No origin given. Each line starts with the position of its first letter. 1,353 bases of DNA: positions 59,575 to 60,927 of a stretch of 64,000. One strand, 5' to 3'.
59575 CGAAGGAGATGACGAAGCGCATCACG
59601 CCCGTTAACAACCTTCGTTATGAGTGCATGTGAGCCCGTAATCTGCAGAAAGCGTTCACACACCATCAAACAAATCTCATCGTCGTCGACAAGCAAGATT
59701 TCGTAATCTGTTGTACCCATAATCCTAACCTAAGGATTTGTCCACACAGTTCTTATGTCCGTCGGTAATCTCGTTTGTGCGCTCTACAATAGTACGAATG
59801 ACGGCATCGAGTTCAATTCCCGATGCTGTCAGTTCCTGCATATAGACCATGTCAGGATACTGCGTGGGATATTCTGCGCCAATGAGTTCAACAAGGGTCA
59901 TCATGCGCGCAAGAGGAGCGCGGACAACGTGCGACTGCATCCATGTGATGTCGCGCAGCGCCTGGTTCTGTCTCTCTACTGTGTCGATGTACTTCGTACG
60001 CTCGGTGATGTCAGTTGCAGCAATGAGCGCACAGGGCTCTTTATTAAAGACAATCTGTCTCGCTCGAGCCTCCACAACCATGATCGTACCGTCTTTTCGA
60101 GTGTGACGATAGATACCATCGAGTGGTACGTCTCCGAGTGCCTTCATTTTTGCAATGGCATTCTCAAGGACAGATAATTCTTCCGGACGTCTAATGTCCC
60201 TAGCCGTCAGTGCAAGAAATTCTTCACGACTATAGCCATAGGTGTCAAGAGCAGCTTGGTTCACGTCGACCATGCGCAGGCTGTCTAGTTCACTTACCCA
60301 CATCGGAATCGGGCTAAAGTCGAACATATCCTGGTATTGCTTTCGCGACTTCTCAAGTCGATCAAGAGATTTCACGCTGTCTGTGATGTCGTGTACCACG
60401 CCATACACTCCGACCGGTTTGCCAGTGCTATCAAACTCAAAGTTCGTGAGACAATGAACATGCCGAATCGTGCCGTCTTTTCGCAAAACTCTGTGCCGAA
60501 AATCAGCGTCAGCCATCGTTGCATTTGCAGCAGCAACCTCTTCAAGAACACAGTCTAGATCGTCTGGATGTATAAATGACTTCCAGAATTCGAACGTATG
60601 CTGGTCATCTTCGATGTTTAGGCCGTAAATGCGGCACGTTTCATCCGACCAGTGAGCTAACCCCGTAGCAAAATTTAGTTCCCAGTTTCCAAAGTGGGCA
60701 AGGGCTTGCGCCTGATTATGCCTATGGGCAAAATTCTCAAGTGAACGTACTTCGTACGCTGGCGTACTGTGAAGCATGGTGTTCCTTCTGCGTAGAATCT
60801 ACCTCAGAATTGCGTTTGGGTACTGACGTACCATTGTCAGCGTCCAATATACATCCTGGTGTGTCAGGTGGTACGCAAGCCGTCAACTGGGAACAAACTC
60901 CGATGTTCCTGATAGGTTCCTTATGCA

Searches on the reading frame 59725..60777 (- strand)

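Call 68: search_protein_families(library=pfam, proteins=[window:59725-60777:-], max_evalue=0.00001)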
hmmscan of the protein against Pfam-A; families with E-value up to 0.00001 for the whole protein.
window:59725-60777:- (350 aa): 5 families
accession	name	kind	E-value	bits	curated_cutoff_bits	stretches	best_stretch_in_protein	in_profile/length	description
PF08447.18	PAS_3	-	6.7e-30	103.6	25.6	2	42-128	3-89/89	PAS fold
PF13426.13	PAS_9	-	6e-16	59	27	1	159-259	4-103/103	PAS domain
PF08448.16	PAS_4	-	2.7e-10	40.9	23.1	0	61-134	40-108/110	PAS fold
PF00989.32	PAS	-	2.9e-07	30.9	22.6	0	41-131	24-113/113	PAS fold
PF13188.13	PAS_8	-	6.7e-07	29.4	21.8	1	147-195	2-50/65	PAS domain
